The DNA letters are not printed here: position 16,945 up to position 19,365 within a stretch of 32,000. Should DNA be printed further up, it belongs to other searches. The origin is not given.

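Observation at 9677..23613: Two-part type IV pilus-like locus with at least 10 class III signal-peptide genes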

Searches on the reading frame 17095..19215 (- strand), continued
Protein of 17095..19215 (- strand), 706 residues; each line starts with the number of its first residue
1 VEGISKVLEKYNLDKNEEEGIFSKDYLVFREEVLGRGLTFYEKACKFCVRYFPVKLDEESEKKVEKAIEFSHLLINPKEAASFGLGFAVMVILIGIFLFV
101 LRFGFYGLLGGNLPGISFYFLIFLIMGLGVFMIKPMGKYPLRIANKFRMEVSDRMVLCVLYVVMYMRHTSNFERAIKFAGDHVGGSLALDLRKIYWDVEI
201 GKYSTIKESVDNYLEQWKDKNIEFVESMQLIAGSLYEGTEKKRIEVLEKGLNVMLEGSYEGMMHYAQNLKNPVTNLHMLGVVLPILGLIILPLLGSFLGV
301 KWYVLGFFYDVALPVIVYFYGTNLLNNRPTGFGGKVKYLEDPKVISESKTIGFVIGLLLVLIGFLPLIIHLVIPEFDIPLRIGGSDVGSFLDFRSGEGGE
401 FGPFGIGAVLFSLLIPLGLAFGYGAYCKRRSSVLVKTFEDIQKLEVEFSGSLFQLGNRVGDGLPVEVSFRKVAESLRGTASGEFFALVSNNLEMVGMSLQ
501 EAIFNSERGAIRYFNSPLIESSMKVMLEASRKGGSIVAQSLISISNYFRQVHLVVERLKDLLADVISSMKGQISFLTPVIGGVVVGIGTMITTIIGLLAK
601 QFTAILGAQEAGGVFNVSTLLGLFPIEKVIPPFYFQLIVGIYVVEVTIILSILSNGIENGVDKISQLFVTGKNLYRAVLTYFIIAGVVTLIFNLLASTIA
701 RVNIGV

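Call 34: fold_search(model_id=the predicted structure, library=pdb)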
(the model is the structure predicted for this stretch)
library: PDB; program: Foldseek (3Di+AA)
matches with E <= 10: 296; with E <= 0.001: 0
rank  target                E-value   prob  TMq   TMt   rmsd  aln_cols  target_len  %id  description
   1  3jc8_Ca               1.9e-01  0.66  0.14  0.26  24.9       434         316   10  Architectural model of the type IVa pilus machine in a piliated state (released 2016-03-16)
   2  5k3i_A                2.4e-01  0.11  0.08  0.08  30.8       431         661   12  Crystal structure of Acyl-CoA oxidase-1 in Caenorhabditis elegans complexed with FAD and ATP (released 2016-08-24)
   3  4igg_B                3.1e-01  0.35  0.17  0.16  29.0       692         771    9  Full-length human alpha-catenin crystal structure (released 2012-12-26)
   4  6xr1                  3.1e-01  0.10  0.08  0.11  33.2       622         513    9  Computationally designed right-handed alpha/alpha single-chain toroid with 9 repeats (released 2021-07-14)
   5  9mw0_D                3.2e-01  0.08  0.11  0.10  31.8       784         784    9  Bipartite complex of MmpL5-AcpM from Mycolicibacterium smegmatis (released 2025-07-30)
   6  8odt_A                3.3e-01  0.28  0.10  0.20  24.3       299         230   13  Structure of TolQR complex from E.coli (released 2023-11-01)
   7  5k3i_D                3.9e-01  0.13  0.09  0.09  30.3       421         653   10  Crystal structure of Acyl-CoA oxidase-1 in Caenorhabditis elegans complexed with FAD and ATP (released 2016-08-24)
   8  8b21_A                3.9e-01  0.09  0.11  0.11  31.8       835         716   12  Time-resolved structure of K+-dependent Na+-PPase from Thermotoga maritima 0-60-seconds post reaction initiation with  (released 2024-01-17)
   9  9ddm_C                4.6e-01  0.28  0.11  0.26  20.2       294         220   14  E. coli TolAQR conformation I (released 2025-07-09)
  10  5k3i_F                4.7e-01  0.13  0.09  0.09  30.3       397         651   11  Crystal structure of Acyl-CoA oxidase-1 in Caenorhabditis elegans complexed with FAD and ATP (released 2016-08-24)
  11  9ddm_A                4.9e-01  0.23  0.10  0.20  20.6       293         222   14  E. coli TolAQR conformation I (released 2025-07-09)
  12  9kq0_A                5.1e-01  0.35  0.11  0.25  24.7       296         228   14  Structure of TolQRA complex at pH 8.0 from E.coli (released 2026-03-04)
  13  8u5v                  5.8e-01  0.06  0.08  0.09  29.9       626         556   12  The mTORC1 cholesterol sensor LYCHOS (GPR155) - auxin bound, closed state (released 2024-09-18)
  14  9mvz_D                6.0e-01  0.06  0.09  0.07  55.1       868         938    7  Tripartite complex of MmpL5-S5-AcpM from Mycolicibacterium smegmatis (released 2025-07-30)
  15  4igg_A                7.0e-01  0.14  0.16  0.15  35.9       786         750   10  Full-length human alpha-catenin crystal structure (released 2012-12-26)
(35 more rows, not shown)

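Call 44: search_protein_representatives(alignment_id=A1)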
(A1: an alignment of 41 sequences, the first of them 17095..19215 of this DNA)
Query: 41 sequences, 722 profile positions. Proteins with E-value up to 0.001 (for the whole library): 1315; up to 1e-10: 1014; up to 1e-30: 528. The best 150 are listed.
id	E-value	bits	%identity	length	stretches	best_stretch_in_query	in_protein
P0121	0.0e+00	1133.8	-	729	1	3-718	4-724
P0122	0.0e+00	1019.9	-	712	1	6-717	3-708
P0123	0.0e+00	1017.5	-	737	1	5-716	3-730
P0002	0.0e+00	1016.0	-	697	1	30-718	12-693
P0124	1.3e-256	869.8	-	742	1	8-719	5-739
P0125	2.2e-252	855.9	-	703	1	34-716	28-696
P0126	6.8e-251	851.0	-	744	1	3-717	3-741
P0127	4.3e-247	838.4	-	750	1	2-717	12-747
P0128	8.4e-242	820.9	-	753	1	7-717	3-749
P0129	4.0e-237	805.4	-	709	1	9-716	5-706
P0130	5.7e-228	775.2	-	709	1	8-719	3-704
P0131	3.6e-225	765.9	-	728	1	5-717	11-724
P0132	9.7e-223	757.9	-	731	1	7-717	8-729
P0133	3.0e-220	749.6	-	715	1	7-717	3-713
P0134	2.9e-217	739.8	-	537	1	194-715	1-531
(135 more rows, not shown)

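Call 101: search_protein_families(library=pfam, proteins=[L002:4684-4968:+, L002:4992-5546:+, L002:5546-6097:+, L002:6098-6628:+, L002:3950-4618:-], max_evalue=0.1)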
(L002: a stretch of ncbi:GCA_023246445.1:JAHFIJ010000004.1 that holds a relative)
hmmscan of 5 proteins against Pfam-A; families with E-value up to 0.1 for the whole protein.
L002:4684-4968:+ (94 aa): 2 families
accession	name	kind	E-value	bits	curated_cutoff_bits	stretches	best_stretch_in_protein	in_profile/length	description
PF05239.21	PRC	-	8.3e-06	26.2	21.2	1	7-76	5-71/78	PRC-barrel domain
PF02246.21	B1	-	0.018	15.5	25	1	9-38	35-66/69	Protein L b1 domain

L002:4992-5546:+ (184 aa): 2 families
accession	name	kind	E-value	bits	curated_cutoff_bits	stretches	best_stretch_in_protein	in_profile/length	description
PF03741.22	TerC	-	0.011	16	27.8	1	10-134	54-173/178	Integral membrane protein TerC family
PF01757.29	Acyl_transf_3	-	0.1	12.1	31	0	22-170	128-262/326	Acyltransferase domain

L002:5546-6097:+ (183 aa): 0 families

L002:6098-6628:+ (176 aa): 0 families

L002:3950-4618:- (222 aa): 2 families
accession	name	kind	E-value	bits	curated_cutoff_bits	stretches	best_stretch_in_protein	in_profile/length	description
PF01963.22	TraB_PrgY_gumN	-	8.8e-18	65.5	26.8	1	6-219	11-257/263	TraB/PrgY/gumN family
PF08282.18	Hydrolase_3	-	0.027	14.6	20.9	1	60-177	48-170/255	haloacid dehalogenase-like hydrolase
